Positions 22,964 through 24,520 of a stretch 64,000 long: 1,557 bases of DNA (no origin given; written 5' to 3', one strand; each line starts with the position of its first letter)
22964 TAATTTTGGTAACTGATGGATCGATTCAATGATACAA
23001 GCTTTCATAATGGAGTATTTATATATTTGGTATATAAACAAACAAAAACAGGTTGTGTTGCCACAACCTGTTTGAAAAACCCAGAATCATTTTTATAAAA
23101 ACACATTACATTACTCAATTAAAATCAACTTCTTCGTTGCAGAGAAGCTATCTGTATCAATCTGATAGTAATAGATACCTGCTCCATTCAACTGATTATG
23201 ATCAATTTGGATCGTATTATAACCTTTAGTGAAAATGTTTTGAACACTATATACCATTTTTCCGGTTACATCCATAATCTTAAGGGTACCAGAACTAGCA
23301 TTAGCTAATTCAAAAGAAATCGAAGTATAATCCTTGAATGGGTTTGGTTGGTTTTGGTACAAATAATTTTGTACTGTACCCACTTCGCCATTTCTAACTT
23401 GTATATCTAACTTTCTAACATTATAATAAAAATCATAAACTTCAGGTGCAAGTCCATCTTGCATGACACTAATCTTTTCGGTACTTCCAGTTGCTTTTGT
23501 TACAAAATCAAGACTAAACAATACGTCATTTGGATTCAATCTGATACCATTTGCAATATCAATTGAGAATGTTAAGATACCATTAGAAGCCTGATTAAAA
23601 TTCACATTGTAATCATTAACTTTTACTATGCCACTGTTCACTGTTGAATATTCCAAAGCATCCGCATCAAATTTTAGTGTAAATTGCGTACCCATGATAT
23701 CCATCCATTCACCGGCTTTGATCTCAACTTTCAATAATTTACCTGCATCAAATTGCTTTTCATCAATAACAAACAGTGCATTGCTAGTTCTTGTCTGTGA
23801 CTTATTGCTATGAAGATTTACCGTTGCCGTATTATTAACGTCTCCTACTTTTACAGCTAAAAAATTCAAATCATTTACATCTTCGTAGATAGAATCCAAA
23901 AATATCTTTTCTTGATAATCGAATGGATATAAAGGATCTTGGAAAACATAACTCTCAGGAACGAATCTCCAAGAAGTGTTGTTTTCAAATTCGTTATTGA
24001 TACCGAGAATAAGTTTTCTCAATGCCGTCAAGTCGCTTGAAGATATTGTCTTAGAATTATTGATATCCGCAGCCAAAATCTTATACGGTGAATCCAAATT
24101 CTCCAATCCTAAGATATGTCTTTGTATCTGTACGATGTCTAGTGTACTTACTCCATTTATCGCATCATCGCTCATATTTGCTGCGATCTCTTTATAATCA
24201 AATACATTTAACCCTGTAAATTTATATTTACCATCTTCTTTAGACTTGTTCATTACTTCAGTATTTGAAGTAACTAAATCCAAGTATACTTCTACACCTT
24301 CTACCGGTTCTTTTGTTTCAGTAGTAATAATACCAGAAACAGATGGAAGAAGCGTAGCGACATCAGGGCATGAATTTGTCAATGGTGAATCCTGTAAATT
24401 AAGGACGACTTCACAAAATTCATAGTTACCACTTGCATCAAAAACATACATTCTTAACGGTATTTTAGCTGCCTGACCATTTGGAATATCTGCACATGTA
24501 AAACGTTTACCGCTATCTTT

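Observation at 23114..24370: Every giant paralogue carries both a dockerin-like and a cohesin-like module just before the T9SS sorting domain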

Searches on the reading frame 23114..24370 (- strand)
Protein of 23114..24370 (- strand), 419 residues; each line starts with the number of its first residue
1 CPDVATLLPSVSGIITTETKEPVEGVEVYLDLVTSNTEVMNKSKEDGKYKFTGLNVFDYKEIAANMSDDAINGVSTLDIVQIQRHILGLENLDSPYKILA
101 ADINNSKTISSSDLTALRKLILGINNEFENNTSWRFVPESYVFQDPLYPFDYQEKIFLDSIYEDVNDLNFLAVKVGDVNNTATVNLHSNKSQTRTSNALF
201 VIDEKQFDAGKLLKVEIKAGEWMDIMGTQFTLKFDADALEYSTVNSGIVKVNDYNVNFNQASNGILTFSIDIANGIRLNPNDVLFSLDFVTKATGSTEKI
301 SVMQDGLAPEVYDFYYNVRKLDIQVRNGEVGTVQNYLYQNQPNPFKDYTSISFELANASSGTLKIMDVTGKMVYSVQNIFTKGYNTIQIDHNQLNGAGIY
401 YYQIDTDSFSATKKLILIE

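Call 7: search_protein_families(library=pfam, proteins=[window:23114-24370:-], max_evalue=1)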
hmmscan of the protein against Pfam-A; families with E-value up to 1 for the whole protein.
window:23114-24370:- (419 aa): 9 families
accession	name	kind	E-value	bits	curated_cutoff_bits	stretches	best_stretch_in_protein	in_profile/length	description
PF18962.6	Por_Secre_tail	-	7.5e-11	42.6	27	1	342-416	3-74/75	Secretion system C-terminal sorting domain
PF00963.24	Cohesin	-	1.7e-06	28.7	24.1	1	203-307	6-118/139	Cohesin domain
PF13620.12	CarboxypepD_reg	-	5.5e-06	27.1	32.3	1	10-60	1-51/82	Carboxypeptidase regulatory-like domain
PF00404.24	Dockerin_1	-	0.00039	21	22.9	1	74-122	10-57/57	Dockerin type I domain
PF13585.12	CHU_C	-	0.0015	19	27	1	335-408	5-75/86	CHU_C Type IX secretion signal domain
PF17210.9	SdrD_B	-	0.0058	17.3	29.7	1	18-60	19-61/112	SdrD B-like domain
PF13715.12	CarbopepD_reg_2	-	0.011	16.2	32.2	1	11-59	1-46/88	CarboxypepD_reg-like domain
PF13860.13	FlgD_ig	-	0.12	12.8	27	1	349-403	10-72/79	FlgD Ig-like domain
PF17802.7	SpaA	-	0.23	12.1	23.1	0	17-59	10-54/91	Prealbumin-like fold domain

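Call 8: search_protein_families(library=ncbifam, proteins=[window:23114-24370:-], max_evalue=1)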
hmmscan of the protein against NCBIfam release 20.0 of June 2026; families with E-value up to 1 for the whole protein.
window:23114-24370:- (419 aa): 3 families
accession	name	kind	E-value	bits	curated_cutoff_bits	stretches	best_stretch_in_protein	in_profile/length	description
TIGR04183.1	Por_Secre_tail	domain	5.5e-11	42.3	23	1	342-416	3-70/72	T9SS type A sorting domain-containing protein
NF038113.1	T9SSA_dep_M36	equivalog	7.4e-10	37.6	885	1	313-417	770-868/869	T9SS-dependent M36 family metallopeptidase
NF052323.1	T9SSA_dep_M6i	equivalog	1.2e-06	26.8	600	1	340-411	960-1031/1043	T9SS-dependent M6-like inactivated metalloprotease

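Call 26: predict_structure(alignment_id=A3)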
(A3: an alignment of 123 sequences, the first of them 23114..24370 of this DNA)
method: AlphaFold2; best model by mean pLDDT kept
length: 419 residues; sequences in the alignment: 123
mean_pLDDT: 94.3   pTM: 0.81
mean pLDDT of the five models: 94.3, 94.2, 94.1, 93.8, 93.5
residues with pLDDT >= 90: 384; 70-90: 20; 50-70: 13; < 50: 2
segments of 3 or more residues with pLDDT < 50: none
pLDDT, mean of each block of 10 residues (from residue 1): 71 97 97 94 97 95 97 97 97 98 97 97 97 97 97 96 96 98 86 80 96 97 96 98 97 97 98 96 97 96 94 95 81 80 93 93 97 97 92 96 96 96
secondary structure, 60 per line:
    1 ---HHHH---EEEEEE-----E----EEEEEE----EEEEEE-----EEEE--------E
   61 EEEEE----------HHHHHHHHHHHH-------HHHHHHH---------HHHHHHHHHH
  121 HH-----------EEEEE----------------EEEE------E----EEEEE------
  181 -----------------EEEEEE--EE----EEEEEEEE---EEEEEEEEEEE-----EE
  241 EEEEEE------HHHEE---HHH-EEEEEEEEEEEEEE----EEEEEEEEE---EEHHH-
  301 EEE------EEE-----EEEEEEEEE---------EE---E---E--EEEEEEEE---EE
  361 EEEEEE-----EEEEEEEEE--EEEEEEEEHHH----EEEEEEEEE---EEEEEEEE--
elements in order: H4-7 E11-16 E27-32 E37-42 E48-51 E60-65 H76-87 H95-101 H111-122 E134-138 E155-158 E170-174 E198-203 E212-219 E223-233 E239-246 E265-278 E283-291 E301-303 E310-312 E318-326 E348-355 E359-366 E372-380 E383-390 E398-406 E410-417

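Call 28: fold_search(model_id=the predicted structure, library=pdb)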
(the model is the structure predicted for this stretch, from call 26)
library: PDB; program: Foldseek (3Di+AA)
matches with E <= 10: 1935; with E <= 0.001: 386
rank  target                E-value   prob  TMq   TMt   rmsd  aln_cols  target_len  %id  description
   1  2w1n                  9.0e-11  1.00  0.24  0.41  23.9       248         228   16  cohesin and fibronectin type-III double module construct from the Clostridium perfringens glycoside hydrolase GH84C (released 2009-02-03)
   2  3l8q_A                1.5e-07  1.00  0.27  0.32  13.5       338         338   12  Structure analysis of the type II cohesin dyad from the adaptor ScaA scaffoldin of Acetivibrio cellulolyticus (released 2010-05-05)
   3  4fl4_L                1.5e-07  1.00  0.22  0.29  20.7       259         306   11  Scaffoldin conformation and dynamics revealed by a ternary complex from the Clostridium thermocellum cellulosome (released 2012-06-27)
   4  4fl4_I                1.5e-07  1.00  0.24  0.32  18.9       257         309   10  Scaffoldin conformation and dynamics revealed by a ternary complex from the Clostridium thermocellum cellulosome (released 2012-06-27)
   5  3l8q_D                1.8e-07  1.00  0.25  0.30  14.2       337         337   12  Structure analysis of the type II cohesin dyad from the adaptor ScaA scaffoldin of Acetivibrio cellulolyticus (released 2010-05-05)
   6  3l8q_C                1.8e-07  1.00  0.26  0.31  14.1       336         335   13  Structure analysis of the type II cohesin dyad from the adaptor ScaA scaffoldin of Acetivibrio cellulolyticus (released 2010-05-05)
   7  4fl4_C                2.3e-07  1.00  0.24  0.32  19.1       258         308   10  Scaffoldin conformation and dynamics revealed by a ternary complex from the Clostridium thermocellum cellulosome (released 2012-06-27)
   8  3kpt_B                2.7e-07  1.00  0.20  0.23  19.6       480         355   10  Crystal structure of BcpA, the major pilin subunit of Bacillus cereus (released 2009-11-24)
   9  3kcp_A                5.0e-07  1.00  0.23  0.31  16.8       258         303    9  Crystal structure of interacting Clostridium thermocellum multimodular components (released 2010-02-09)
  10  3kpt_A                5.2e-07  1.00  0.21  0.25  18.6       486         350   10  Crystal structure of BcpA, the major pilin subunit of Bacillus cereus (released 2009-11-24)
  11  3rkp_B                8.2e-07  1.00  0.21  0.24  20.8       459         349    9  Crystal structure of BcpA*(D312A), the major pilin subunit of Bacillus cereus (released 2012-05-30)
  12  3l8q_B                1.3e-06  1.00  0.26  0.31  11.9       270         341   14  Structure analysis of the type II cohesin dyad from the adaptor ScaA scaffoldin of Acetivibrio cellulolyticus (released 2010-05-05)
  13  6za2_A                3.1e-06  1.00  0.19  0.08  22.1       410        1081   11  Crystal structure of dimeric latent PorU from Porphyromonas gingivalis (released 2021-09-29)
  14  4ums                  3.9e-06  1.00  0.24  0.55   5.1       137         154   21  The crystal structure of the seventh ScaB type I cohesin from Pseudobacteroides cellulosolvens (released 2015-05-06)
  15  6fwv_B                4.1e-06  1.00  0.18  0.15  20.5       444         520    8  The Bacillus anthracis TIE protein (released 2018-08-08)
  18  2jh2_A                5.7e-06  1.00  0.24  0.67   4.5       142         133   20  X-ray crystal structure of a cohesin-like module from Clostridium perfringens (released 2007-11-06)
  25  2jh2_B                1.2e-05  1.00  0.24  0.67   5.5       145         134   20  X-ray crystal structure of a cohesin-like module from Clostridium perfringens (released 2007-11-06)
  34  6kgf_C                1.8e-05  1.00  0.25  0.64   4.3       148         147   15  Crystal structure of CaDoc0917(R16D)-CaCohA2 complex at pH 8.2 (released 2020-07-08)
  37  6kgf_A                2.3e-05  1.00  0.24  0.62   4.6       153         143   14  Crystal structure of CaDoc0917(R16D)-CaCohA2 complex at pH 8.2 (released 2020-07-08)
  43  1aoh_B                3.6e-05  1.00  0.23  0.60   5.5       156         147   11  SINGLE COHESIN DOMAIN FROM THE SCAFFOLDING PROTEIN CIPA OF THE CLOSTRIDIUM THERMOCELLUM CELLULOSOME (released 1998-07-08)
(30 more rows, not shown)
